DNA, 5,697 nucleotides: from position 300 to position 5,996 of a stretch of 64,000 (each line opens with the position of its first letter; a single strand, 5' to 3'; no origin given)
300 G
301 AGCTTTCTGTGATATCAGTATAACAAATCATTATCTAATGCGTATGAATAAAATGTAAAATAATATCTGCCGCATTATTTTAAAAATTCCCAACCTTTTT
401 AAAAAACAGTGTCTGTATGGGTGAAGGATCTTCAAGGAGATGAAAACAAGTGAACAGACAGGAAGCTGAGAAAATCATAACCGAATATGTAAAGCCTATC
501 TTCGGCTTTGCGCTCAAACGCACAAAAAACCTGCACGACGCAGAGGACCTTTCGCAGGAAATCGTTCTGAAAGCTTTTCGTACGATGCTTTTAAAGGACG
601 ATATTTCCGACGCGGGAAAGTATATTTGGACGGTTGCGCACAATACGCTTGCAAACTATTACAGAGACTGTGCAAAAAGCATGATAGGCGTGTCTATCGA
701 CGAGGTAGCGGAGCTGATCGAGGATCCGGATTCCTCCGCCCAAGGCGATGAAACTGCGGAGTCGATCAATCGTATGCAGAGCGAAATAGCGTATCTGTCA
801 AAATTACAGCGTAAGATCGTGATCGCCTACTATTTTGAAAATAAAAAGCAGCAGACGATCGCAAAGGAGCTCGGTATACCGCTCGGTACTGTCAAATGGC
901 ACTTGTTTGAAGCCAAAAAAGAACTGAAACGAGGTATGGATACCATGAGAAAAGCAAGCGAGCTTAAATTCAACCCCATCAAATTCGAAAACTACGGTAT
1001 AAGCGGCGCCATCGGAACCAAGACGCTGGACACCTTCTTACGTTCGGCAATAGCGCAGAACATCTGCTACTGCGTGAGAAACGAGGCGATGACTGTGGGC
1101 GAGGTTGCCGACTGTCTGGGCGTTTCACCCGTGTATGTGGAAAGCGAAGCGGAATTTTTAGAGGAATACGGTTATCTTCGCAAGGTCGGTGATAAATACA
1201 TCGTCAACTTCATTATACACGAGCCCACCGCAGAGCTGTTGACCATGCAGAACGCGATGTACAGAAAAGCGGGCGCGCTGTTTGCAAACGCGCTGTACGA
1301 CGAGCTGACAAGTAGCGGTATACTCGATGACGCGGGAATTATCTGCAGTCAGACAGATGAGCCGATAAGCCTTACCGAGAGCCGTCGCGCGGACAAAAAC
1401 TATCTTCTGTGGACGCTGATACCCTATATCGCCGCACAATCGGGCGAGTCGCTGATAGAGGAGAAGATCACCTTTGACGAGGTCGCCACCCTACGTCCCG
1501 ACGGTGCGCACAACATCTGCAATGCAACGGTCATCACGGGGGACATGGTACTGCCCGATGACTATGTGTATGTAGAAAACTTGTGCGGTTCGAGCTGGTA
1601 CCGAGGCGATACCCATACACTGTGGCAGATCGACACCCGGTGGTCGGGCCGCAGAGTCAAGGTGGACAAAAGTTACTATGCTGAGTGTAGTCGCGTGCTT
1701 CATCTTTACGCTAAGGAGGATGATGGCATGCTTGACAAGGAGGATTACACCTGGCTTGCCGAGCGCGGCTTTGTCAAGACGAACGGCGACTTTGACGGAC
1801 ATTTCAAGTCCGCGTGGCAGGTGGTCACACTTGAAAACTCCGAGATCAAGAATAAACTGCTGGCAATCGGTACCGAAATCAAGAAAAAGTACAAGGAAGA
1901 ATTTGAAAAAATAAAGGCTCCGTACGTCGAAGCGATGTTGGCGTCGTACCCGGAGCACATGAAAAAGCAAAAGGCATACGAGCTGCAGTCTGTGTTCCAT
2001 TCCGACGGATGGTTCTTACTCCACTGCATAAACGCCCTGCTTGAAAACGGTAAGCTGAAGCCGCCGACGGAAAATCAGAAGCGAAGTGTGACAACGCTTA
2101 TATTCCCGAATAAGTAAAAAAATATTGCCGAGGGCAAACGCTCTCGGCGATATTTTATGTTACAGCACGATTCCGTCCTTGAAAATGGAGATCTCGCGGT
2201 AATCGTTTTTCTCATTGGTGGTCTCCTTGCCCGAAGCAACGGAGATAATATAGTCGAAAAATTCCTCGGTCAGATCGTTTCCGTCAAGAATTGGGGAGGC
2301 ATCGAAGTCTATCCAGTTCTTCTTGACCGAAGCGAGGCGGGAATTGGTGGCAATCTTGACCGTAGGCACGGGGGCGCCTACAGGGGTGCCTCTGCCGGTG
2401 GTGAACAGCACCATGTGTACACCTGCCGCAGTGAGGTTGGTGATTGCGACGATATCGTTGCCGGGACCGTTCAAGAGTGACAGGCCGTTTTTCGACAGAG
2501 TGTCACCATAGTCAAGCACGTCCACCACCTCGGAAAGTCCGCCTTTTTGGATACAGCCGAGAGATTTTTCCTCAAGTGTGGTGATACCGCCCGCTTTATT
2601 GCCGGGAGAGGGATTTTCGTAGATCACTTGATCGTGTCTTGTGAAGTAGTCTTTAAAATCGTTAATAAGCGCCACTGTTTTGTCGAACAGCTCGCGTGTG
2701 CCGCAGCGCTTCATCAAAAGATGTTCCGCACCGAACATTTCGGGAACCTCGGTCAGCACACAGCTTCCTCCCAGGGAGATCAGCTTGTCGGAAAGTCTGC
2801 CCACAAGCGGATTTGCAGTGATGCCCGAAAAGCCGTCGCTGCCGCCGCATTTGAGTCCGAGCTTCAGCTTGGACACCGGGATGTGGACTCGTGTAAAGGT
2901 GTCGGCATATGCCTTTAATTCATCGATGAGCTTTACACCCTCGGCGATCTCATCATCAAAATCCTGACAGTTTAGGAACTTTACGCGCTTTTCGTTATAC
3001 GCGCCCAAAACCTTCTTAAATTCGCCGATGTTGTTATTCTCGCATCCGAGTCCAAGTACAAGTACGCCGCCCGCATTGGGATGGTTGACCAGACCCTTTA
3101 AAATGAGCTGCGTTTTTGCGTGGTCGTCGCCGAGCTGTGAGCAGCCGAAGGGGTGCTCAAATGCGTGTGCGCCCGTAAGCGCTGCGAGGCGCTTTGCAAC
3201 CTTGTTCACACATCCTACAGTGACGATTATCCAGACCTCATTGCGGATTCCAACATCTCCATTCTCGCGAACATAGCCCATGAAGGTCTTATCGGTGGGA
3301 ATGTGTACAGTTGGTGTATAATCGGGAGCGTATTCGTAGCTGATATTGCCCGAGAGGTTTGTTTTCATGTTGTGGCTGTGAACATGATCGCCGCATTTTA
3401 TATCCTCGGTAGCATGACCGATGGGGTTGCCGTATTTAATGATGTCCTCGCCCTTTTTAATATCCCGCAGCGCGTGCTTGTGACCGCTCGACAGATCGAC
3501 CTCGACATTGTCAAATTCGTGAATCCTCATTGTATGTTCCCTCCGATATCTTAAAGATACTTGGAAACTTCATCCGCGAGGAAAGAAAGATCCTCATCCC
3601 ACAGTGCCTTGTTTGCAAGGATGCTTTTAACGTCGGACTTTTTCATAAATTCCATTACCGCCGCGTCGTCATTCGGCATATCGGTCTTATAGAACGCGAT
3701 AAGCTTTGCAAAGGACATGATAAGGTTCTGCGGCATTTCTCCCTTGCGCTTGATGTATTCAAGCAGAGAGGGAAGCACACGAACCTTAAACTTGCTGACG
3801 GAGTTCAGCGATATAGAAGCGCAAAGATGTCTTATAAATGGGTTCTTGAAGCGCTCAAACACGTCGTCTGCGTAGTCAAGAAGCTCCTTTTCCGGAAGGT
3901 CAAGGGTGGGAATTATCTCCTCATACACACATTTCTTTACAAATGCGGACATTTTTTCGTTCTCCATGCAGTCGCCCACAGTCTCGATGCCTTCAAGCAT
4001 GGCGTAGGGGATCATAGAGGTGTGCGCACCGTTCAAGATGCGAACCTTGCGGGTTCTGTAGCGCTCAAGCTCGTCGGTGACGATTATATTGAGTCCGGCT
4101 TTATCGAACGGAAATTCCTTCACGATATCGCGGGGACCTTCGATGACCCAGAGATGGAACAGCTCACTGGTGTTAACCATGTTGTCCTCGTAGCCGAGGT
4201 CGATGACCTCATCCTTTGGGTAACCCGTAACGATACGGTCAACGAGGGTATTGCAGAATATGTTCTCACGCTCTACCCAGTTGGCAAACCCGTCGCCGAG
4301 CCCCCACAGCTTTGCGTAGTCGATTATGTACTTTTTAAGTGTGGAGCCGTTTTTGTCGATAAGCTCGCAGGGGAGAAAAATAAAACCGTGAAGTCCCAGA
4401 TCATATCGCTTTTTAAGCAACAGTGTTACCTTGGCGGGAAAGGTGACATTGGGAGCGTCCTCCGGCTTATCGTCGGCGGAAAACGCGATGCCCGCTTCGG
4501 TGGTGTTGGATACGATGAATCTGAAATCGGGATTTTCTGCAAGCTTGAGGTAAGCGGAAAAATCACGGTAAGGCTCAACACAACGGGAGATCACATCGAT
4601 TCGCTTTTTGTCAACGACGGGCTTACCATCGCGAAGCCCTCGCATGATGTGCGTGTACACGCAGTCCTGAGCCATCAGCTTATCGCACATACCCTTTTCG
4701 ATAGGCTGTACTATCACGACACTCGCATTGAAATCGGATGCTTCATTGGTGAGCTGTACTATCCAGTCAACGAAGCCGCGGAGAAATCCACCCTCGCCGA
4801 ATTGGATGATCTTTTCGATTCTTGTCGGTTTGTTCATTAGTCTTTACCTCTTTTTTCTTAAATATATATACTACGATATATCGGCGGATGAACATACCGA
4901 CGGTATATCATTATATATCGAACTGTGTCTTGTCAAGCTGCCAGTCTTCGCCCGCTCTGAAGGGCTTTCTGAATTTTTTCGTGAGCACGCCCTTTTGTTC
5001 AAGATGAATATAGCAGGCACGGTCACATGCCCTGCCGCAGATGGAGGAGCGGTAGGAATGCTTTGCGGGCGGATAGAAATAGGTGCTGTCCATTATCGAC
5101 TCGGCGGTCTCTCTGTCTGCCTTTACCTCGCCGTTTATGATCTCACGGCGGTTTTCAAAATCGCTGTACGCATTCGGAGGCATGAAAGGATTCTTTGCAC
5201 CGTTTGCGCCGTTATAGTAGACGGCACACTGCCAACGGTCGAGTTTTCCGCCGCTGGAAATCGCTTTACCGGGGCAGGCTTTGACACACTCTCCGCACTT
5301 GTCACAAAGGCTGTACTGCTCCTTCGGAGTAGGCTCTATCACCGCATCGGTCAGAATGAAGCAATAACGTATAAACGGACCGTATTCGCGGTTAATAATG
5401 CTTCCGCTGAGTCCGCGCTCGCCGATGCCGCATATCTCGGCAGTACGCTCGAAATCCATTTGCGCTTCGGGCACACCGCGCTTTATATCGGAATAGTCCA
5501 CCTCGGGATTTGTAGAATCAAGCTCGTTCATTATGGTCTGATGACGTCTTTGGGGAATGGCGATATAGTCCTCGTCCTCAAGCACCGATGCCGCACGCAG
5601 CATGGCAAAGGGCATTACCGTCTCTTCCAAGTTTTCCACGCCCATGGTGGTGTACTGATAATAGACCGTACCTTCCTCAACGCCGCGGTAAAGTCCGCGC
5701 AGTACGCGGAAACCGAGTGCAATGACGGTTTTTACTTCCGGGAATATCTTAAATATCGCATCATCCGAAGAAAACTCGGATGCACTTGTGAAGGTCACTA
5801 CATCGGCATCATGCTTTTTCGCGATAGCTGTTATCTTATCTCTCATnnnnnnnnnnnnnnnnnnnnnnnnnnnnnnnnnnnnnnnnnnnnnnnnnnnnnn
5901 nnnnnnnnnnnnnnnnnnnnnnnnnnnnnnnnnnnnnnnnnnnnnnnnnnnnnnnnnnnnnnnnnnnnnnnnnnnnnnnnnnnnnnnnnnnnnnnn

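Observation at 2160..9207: Seven-gene cluster coupling a U32-like protein, three RdhA/QueG-like Fe-S paralogs and a cupin to uxaB-uxaA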

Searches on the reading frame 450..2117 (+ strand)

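Call 3: search_protein_families(library=pfam, proteins=[window:450-2117:+], max_evalue=0.01)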
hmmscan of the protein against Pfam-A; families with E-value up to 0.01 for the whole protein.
window:450-2117:+ (555 aa): 6 families
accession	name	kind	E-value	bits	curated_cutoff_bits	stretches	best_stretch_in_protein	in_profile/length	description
PF08281.18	Sigma70_r4_2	-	1.2e-11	44.5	25.7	1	108-159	3-54/54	Sigma-70, region 4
PF04545.22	Sigma70_r4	-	1.3e-09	37.8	24.1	1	116-160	5-49/50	Sigma-70, region 4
PF04542.20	Sigma70_r2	-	2.3e-08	34.2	24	1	10-73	2-67/71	Sigma-70 region 2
PF12840.13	HTH_20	-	0.0014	19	27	0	210-227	15-32/51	Helix-turn-helix domain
PF13384.12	HTH_23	-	0.004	17.4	24.6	0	118-150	3-37/50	Homeodomain-like domain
PF00505.25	HMG_box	-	0.0052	17.6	25.4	0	462-511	22-69/69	HMG (high mobility group) box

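Call 4: search_protein_families(library=ncbifam, proteins=[window:450-2117:+], max_evalue=0.01)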
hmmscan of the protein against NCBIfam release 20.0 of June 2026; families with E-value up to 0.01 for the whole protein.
window:450-2117:+ (555 aa): 61 families (the best 25 are shown)
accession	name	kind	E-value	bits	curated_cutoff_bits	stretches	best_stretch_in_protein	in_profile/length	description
TIGR02937.1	sigma70-ECF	superfamily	2e-23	82.8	42.9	1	5-161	2-163/165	sigma-70 family RNA polymerase sigma factor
TIGR02950.1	SigM_subfam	subfamily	3.2e-18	66.1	147.95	1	7-161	3-156/159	RNA polymerase sigma factor, SigM family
TIGR02985.1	Sig70_bacteroi1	subfamily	1.8e-17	64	126.4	1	8-161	5-160/162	RNA polymerase sigma-70 factor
TIGR02989.1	Sig-70_gvs1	subfamily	4.4e-17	62.5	124.55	1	6-160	3-155/158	RNA polymerase sigma-70 factor, Rhodopirellula/Verrucomicrobium family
TIGR02983.1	SigE-fam_strep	subfamily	6.1e-16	58.7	141.55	1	3-165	5-160/162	SigE family RNA polymerase sigma factor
NF007227.0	PRK09645.1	subfamily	6.7e-16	58.7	202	1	8-166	17-173/177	sigma-70 family RNA polymerase sigma factor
NF009174.0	PRK12522.1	equivalog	1.3e-15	57.8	217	1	5-165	4-169/175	RNA polymerase sigma factor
NF007215.0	PRK09637.1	equivalog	2.1e-15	57.2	212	1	6-163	3-154/181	RNA polymerase sigma factor SigZ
TIGR02952.1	Sig70_famx2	equivalog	1.4e-14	54.4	206.45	1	8-163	15-170/170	ECF subfamily RNA polymerase sigma factor, BldN family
NF058625.1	sigma_PG0214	equivalog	4.4e-14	52.5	130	1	1-167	1-165/170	GFO_1088 family ECF-type sigma factor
NF006930.0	PRK09415.1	subfamily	5.1e-14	52.5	198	1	6-164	18-176/179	RNA polymerase factor sigma C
NF009172.0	PRK12519.1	subfamily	8.2e-14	51.6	222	1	13-160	38-186/194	RNA polymerase sigma factor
NF008890.0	PRK11924.1-3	equivalog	1.1e-13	51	284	1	17-162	52-200/205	RNA polymerase sigma factor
TIGR02959.1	SigZ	equivalog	2.1e-13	50.5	168.65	1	12-163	3-148/170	RNA polymerase sigma factor SigZ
NF007226.0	PRK09644.1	equivalog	3.6e-13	49.9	199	1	6-163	3-157/166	RNA polymerase sigma factor SigM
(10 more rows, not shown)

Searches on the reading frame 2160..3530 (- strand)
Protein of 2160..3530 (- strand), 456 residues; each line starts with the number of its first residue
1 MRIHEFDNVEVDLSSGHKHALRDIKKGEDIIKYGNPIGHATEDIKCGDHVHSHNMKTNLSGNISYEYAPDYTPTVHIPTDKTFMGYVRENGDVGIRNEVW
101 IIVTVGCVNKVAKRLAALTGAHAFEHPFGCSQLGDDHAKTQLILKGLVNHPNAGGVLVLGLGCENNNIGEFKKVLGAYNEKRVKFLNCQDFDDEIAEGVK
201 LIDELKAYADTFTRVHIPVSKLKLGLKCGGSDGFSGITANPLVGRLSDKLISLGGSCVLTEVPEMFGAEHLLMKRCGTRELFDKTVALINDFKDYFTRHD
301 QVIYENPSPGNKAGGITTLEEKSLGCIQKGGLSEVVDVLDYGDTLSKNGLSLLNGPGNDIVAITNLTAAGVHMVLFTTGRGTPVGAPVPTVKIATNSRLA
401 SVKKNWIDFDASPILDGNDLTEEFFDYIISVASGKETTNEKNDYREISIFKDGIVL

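Call 3: search_protein_families(library=pfam, proteins=[window:2160-3530:-], max_evalue=0.01)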
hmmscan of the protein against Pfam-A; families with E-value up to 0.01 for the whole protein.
window:2160-3530:- (456 aa): 2 families
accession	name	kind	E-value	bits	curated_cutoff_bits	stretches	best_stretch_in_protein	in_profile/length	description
PF20629.2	GD_AH_C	-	9.7e-101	336.6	26.8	1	219-454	1-241/242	D-galactarate/Altronate dehydratase, C-terminal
PF04295.18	GD_AH_second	-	1.6e-43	148.5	27.3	1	85-209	1-135/136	D-galactarate dehydratase/Altronate hydrolase, second domain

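Call 4: search_protein_families(library=ncbifam, proteins=[window:2160-3530:-], max_evalue=0.01)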
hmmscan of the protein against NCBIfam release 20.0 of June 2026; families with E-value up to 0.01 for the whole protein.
window:2160-3530:- (456 aa): 1 family
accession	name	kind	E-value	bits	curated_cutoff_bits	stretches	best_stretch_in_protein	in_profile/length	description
TIGR03248.1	galactar-dH20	equivalog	2.5e-72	244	730.85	1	13-450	36-501/507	galactarate dehydratase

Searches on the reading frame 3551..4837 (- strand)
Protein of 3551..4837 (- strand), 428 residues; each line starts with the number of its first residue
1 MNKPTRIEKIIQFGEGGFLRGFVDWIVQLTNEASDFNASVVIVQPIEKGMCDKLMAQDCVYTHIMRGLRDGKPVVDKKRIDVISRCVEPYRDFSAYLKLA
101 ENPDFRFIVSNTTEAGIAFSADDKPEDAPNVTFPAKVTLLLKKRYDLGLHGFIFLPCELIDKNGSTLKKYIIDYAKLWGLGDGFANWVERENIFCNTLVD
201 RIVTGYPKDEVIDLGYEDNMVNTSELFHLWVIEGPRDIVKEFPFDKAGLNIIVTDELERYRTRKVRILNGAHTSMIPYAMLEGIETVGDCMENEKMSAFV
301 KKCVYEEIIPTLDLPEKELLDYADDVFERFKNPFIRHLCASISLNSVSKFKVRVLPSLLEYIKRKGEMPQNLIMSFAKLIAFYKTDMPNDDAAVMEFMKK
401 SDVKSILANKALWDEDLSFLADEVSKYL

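Call 3: search_protein_families(library=pfam, proteins=[window:3551-4837:-], max_evalue=0.01)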
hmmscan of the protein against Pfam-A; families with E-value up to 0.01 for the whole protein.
window:3551-4837:- (428 aa): 2 families
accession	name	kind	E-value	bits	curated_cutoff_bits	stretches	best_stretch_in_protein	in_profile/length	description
PF08125.19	Mannitol_dh_C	-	5e-33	114.7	30.7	1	257-417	2-172/190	Mannitol dehydrogenase C-terminal domain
PF01232.29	Mannitol_dh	-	2.8e-31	109.5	27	1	8-235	1-188/199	Mannitol dehydrogenase Rossmann domain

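Call 4: search_protein_families(library=ncbifam, proteins=[window:3551-4837:-], max_evalue=0.01)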
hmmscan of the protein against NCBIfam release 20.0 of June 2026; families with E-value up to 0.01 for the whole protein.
window:3551-4837:- (428 aa): 13 families
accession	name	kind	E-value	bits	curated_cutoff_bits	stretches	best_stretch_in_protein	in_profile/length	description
NF002969.0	PRK03643.1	subfamily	3.3e-164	547.1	359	1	4-420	12-455/482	tagaturonate reductase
NF043014.1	DArabDhDalD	equivalog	7.7e-28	97.4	600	1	12-383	3-385/452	D-arabinitol 4-dehydrogenase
NF011611.0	PRK15037.1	subfamily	6.1e-23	81.1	603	1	140-365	168-393/486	fructuronate reductase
NF002652.0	PRK02318.2-5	equivalog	1.6e-12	47.2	356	1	156-403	118-348/377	mannitol-1-phosphate 5-dehydrogenase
NF002645.0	PRK02318.1-1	equivalog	1.6e-11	44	389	1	193-418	143-357/368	mannitol-1-phosphate 5-dehydrogenase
NF002647.0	PRK02318.1-3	equivalog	1.8e-11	43.9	357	1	186-410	147-363/384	mannitol-1-phosphate 5-dehydrogenase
NF002653.0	PRK02318.2-6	equivalog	1.8e-11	43.7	404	1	155-416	119-367/387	mannitol-1-phosphate 5-dehydrogenase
NF002650.0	PRK02318.2-2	equivalog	3.8e-11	42.7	359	1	155-380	119-334/388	mannitol-1-phosphate 5-dehydrogenase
NF002649.0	PRK02318.2-1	equivalog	5e-11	42.1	422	1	139-416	103-367/386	mannitol-1-phosphate 5-dehydrogenase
NF002646.0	PRK02318.1-2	equivalog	3.1e-10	39.7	368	1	154-426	117-377/382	mannitol-1-phosphate 5-dehydrogenase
NF046057.1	bifunc_MtlD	equivalog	4.6e-09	35.2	800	1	251-388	505-645/683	bifunctional mannitol-1-phosphate dehydrogenase/phosphatase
NF002648.0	PRK02318.1-4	equivalog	1.7e-08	34.1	719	1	155-416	118-367/382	mannitol-1-phosphate 5-dehydrogenase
NF002651.0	PRK02318.2-4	equivalog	6.1e-05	22.3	269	1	251-401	181-338/368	mannitol-1-phosphate 5-dehydrogenase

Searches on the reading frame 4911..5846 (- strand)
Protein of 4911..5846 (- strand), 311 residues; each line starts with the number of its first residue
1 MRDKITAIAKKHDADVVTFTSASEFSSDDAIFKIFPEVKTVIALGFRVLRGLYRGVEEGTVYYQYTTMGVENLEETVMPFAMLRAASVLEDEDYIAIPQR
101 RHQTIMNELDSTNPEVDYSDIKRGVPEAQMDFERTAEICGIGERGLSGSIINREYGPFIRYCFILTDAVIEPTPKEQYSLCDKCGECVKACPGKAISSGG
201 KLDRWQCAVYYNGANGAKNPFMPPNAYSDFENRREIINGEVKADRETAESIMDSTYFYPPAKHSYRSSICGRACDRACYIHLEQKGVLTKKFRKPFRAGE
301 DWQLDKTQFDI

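Call 3: search_protein_families(library=pfam, proteins=[window:4911-5846:-], max_evalue=0.01)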
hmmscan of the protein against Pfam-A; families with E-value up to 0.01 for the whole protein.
window:4911-5846:- (311 aa): 7 families
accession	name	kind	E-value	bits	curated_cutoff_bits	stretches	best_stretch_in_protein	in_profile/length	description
PF13484.11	Fer4_16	-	1.4e-05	26.2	30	1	181-212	2-35/66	4Fe-4S double cluster binding domain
PF00037.32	Fer4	-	1.4e-05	25.2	21.1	1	178-197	5-24/24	4Fe-4S binding domain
PF12837.12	Fer4_6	-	8.4e-05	22.8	25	1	177-196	5-24/24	4Fe-4S binding domain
PF13187.11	Fer4_9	-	0.00017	22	27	1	176-196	32-52/52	4Fe-4S dicluster domain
PF12800.12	Fer4_4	-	0.00045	20.8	24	1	179-192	2-15/17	4Fe-4S binding domain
PF13237.11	Fer4_10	-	0.00075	19.8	25.5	1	175-197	3-22/53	4Fe-4S dicluster domain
PF12838.12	Fer4_7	-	0.002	19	27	1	181-200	2-21/52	4Fe-4S dicluster domain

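Call 4: search_protein_families(library=ncbifam, proteins=[window:4911-5846:-], max_evalue=0.01)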
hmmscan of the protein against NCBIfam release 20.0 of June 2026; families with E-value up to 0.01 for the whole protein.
window:4911-5846:- (311 aa): 5 families
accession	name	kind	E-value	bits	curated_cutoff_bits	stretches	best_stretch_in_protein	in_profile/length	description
TIGR00276.1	TIGR00276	equivalog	5.8e-13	48.5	200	1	90-211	94-211/337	tRNA epoxyqueuosine(34) reductase QueG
TIGR02486.1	RDH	subfamily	2.8e-09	37.3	160.35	1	136-211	157-235/314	reductive dehalogenase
TIGR00402.1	napF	equivalog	0.002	18.1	102.2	1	179-243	35-105/149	ferredoxin-type protein NapF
TIGR04041.1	activase_YjjW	hypoth_equivalog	0.0043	16.5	250.2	1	178-206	40-68/276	YjjW family glycine radical enzyme activase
NF005503.0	PRK07118.1-2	equivalog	0.0064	15.8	252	0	181-212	214-248/292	RnfABCDGE type electron transport complex subunit B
